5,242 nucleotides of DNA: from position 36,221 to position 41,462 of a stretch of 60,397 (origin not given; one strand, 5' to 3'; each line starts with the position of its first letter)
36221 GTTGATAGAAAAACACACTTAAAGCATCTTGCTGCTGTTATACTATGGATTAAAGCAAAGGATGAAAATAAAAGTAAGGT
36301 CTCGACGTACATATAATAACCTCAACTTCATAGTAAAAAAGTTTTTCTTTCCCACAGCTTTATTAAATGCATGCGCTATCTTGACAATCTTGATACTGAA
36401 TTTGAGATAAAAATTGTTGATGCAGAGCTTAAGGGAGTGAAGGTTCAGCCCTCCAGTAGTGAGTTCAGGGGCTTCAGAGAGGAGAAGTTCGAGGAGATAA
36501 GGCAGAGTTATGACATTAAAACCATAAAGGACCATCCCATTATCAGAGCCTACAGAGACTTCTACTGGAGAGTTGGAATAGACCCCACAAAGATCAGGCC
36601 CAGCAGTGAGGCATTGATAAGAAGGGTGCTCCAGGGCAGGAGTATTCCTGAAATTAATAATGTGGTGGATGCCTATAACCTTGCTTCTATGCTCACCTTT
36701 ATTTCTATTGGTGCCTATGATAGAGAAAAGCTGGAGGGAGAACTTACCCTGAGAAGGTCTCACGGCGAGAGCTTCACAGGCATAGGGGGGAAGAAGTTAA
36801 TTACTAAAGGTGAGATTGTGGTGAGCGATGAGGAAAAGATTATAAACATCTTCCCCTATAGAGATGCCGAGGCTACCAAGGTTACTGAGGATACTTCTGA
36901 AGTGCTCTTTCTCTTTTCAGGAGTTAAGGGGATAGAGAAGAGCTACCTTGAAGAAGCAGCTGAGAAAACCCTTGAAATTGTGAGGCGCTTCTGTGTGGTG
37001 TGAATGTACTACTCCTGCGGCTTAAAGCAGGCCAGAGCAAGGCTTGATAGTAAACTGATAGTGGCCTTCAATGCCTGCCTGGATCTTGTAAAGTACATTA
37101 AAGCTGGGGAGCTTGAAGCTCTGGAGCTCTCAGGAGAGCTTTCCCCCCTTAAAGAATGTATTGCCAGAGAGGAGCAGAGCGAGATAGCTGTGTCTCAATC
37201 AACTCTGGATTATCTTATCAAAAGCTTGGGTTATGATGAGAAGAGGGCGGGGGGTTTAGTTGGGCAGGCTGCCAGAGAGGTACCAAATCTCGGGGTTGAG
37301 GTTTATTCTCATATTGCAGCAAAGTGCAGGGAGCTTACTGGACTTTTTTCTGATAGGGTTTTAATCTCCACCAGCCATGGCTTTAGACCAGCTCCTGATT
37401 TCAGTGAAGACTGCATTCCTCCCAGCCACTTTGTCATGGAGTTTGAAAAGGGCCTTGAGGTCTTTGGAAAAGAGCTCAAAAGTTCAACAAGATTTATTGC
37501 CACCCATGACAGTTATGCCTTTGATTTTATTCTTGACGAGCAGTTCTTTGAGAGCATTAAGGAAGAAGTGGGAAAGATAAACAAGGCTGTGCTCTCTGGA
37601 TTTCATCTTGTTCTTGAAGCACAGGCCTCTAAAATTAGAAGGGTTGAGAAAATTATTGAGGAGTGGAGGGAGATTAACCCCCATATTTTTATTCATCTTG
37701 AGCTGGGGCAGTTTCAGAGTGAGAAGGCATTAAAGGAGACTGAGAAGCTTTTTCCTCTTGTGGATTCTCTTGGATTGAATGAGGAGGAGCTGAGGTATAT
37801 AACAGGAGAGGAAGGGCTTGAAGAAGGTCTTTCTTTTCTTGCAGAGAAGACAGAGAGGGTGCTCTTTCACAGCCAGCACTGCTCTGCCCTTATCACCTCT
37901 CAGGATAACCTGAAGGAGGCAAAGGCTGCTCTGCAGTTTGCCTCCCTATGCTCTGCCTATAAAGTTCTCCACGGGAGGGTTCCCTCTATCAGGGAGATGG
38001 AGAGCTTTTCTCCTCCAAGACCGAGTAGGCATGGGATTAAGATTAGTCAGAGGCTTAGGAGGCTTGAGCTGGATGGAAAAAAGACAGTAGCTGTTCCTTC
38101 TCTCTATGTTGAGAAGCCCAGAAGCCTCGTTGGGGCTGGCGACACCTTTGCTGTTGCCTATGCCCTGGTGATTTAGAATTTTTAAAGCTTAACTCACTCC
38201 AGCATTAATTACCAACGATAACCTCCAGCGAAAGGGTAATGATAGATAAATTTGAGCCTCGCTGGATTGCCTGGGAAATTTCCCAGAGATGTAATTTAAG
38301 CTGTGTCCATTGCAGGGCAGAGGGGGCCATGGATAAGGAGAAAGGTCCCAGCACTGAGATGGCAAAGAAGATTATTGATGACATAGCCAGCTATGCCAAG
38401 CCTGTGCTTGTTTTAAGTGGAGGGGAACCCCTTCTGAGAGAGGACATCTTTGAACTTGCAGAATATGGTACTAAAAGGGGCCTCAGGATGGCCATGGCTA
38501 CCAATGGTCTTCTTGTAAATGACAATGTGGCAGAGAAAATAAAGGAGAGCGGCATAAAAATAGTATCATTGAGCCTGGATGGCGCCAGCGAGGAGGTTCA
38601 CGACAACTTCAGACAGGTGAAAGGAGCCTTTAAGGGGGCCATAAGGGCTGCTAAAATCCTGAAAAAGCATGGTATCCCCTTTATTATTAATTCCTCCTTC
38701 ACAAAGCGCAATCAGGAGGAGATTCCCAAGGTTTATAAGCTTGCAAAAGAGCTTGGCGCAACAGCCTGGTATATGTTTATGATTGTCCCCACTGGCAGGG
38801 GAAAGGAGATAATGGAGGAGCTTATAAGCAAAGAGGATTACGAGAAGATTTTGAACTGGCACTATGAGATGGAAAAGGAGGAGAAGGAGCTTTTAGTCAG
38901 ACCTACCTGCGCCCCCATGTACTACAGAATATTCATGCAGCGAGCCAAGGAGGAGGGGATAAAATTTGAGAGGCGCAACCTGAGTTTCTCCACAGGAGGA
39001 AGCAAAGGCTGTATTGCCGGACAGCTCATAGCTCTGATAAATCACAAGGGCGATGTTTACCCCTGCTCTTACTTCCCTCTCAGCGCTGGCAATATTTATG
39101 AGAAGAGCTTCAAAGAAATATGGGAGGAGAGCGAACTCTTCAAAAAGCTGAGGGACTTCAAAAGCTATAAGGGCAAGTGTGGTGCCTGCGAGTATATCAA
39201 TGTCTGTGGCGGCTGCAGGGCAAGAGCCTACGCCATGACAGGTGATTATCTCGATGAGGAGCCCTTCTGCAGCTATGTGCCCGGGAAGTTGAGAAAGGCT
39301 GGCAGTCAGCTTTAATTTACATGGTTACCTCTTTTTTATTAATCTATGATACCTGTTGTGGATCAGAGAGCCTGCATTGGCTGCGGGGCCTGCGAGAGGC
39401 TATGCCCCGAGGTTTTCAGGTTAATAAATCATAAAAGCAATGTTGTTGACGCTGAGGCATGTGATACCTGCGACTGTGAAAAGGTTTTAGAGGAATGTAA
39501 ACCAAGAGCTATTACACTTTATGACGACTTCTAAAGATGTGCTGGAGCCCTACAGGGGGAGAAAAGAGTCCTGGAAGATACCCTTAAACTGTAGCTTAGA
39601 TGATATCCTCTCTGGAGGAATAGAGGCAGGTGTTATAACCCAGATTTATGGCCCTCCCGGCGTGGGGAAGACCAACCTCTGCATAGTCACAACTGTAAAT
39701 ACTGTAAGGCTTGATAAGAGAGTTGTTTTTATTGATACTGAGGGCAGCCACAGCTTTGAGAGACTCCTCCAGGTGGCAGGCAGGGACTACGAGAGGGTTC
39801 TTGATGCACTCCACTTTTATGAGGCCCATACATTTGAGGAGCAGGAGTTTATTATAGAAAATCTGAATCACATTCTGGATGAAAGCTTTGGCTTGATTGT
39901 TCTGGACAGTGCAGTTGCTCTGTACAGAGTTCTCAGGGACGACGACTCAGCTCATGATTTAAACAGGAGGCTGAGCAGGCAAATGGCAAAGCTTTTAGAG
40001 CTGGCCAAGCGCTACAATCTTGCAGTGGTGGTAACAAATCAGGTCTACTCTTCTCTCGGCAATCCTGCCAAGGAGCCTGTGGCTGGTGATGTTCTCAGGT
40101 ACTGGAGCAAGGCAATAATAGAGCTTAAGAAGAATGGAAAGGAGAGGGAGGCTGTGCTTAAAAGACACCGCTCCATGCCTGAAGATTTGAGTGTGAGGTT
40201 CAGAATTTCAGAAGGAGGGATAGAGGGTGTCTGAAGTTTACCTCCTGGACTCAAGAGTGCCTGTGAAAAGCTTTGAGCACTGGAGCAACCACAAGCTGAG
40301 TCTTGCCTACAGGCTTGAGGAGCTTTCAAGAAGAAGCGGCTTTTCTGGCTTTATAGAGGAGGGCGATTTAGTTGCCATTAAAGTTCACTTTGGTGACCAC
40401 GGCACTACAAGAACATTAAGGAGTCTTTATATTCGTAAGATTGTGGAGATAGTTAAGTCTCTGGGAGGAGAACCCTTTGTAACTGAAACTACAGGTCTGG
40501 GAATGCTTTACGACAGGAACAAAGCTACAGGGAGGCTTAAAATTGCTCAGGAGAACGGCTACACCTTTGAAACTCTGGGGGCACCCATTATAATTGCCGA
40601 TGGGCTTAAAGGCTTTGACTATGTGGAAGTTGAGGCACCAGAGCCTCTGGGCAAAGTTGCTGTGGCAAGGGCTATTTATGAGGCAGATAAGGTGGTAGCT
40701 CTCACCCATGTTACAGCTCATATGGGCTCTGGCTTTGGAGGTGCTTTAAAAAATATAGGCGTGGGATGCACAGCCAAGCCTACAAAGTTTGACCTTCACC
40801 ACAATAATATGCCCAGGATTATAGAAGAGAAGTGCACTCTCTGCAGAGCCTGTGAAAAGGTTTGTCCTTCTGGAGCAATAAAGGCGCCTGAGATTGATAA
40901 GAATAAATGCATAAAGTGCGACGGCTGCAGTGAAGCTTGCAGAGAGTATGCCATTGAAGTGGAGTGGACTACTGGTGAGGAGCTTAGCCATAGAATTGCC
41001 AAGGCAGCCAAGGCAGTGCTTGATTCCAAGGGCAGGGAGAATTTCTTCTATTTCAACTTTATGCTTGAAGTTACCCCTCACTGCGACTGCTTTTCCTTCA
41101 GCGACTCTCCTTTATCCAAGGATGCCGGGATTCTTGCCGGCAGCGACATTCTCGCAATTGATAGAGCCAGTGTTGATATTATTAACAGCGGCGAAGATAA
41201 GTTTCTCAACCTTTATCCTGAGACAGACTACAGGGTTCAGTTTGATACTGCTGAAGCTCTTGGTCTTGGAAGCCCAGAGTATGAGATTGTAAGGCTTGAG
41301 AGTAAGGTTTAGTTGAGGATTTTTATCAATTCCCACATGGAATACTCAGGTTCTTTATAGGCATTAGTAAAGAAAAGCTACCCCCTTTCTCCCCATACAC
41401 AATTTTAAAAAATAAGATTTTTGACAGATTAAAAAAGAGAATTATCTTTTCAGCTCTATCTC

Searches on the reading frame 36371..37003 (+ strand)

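Call 75: search_protein_families(library=pfam, proteins=[window:36371-37003:+], max_evalue=0.0001)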
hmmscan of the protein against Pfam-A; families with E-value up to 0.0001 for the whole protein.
window:36371-37003:+ (210 aa): 1 family
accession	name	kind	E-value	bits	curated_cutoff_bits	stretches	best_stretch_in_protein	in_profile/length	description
PF03483.22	B3_4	-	8.8e-30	104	29.3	1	60-187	1-129/174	B3/4 domain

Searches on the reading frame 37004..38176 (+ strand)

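Call 75: search_protein_families(library=pfam, proteins=[window:37004-38176:+], max_evalue=0.0001)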
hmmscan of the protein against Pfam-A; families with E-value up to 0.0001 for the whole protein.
window:37004-38176:+ (390 aa): 2 families
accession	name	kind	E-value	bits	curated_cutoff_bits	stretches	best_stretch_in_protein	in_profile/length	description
PF04587.20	ADP_PFK_GK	-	1.3e-40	139.8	27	2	58-268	60-269/430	ADP-specific Phosphofructokinase/Glucokinase conserved region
PF00294.29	PfkB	-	3.4e-06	27.1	25.8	0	357-387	236-266/302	pfkB family carbohydrate kinase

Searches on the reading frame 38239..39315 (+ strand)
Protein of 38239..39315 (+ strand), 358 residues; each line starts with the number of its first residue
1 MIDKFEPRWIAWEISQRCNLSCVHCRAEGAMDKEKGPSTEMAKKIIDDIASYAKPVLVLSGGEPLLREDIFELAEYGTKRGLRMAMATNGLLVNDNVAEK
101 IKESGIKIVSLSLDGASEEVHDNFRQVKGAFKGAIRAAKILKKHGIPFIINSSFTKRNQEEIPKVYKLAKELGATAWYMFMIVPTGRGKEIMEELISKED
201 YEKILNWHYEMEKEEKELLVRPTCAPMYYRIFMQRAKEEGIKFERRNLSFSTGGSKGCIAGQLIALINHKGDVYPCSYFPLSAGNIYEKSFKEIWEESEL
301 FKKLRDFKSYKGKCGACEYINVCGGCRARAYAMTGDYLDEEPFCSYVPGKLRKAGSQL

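Call 75: search_protein_families(library=pfam, proteins=[window:38239-39315:+], max_evalue=0.0001)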
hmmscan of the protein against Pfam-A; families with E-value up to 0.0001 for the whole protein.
window:38239-39315:+ (358 aa): 3 families
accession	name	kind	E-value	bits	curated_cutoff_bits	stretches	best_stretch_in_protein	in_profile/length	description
PF04055.27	Radical_SAM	-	4e-27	95.8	29.5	1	13-168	2-165/166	Radical SAM superfamily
PF13186.11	SPASM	-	1.6e-11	44.8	21.5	1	258-317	1-66/67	Iron-sulfur cluster-binding domain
PF13353.11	Fer4_12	-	1.3e-07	32.4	22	1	16-119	13-119/137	4Fe-4S single cluster domain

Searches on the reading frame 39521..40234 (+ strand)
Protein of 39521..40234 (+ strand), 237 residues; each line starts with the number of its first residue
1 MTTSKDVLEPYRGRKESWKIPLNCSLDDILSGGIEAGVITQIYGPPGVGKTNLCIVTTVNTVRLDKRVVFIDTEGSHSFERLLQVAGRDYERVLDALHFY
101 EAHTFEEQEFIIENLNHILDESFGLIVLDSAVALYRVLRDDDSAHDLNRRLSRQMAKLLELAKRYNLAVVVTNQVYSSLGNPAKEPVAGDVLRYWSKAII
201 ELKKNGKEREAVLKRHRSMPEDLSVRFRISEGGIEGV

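Call 75: search_protein_families(library=pfam, proteins=[window:39521-40234:+], max_evalue=0.0001)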
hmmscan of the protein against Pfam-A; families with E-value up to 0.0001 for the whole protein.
window:39521-40234:+ (237 aa): 6 families
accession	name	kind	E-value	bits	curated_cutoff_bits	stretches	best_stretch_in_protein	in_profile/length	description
PF08423.17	Rad51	-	3.2e-31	108.9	22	1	25-235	14-242/244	Rad51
PF13481.12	AAA_25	-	2.2e-11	44.2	27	1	26-174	22-189/195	AAA domain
PF06745.19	ATPase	-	2.3e-10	40.7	26.6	1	26-219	8-200/231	KaiC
PF00154.27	RecA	-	1.2e-09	38.5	27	1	31-209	46-225/262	recA bacterial DNA recombination protein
PF13401.12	AAA_22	-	1.8e-05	25.5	27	1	40-153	8-109/130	AAA domain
PF13479.12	AAA_24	-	3.9e-05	24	27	1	41-138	6-80/195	AAA domain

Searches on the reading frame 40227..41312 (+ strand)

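Call 75: search_protein_families(library=pfam, proteins=[window:40227-41312:+], max_evalue=0.0001)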
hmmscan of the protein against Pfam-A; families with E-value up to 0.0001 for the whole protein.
window:40227-41312:+ (361 aa): 9 families
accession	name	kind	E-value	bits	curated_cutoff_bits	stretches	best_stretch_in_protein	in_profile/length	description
PF04015.17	DUF362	-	3.9e-41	141.8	24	1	49-317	1-200/200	Domain of unknown function (DUF362)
PF00037.32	Fer4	-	1.1e-11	44.5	21.1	1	197-219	2-24/24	4Fe-4S binding domain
PF12837.12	Fer4_6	-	7.1e-11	42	25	1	196-218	2-24/24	4Fe-4S binding domain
PF12838.12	Fer4_7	-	1.9e-08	35.1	27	0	196-217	31-52/52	4Fe-4S dicluster domain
PF12797.12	Fer4_2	-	9.7e-08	31.9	24.5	1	196-215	3-22/22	4Fe-4S binding domain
PF14697.11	Fer4_21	-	1.3e-07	32.1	35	0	222-244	2-24/59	4Fe-4S dicluster domain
PF13183.11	Fer4_8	-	1.7e-06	28.9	27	0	199-216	50-67/68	4Fe-4S dicluster domain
PF13484.11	Fer4_16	-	9.8e-06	26.7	30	0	202-230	1-31/66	4Fe-4S double cluster binding domain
PF13237.11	Fer4_10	-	2.5e-05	24.6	25.5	0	196-238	2-52/53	4Fe-4S dicluster domain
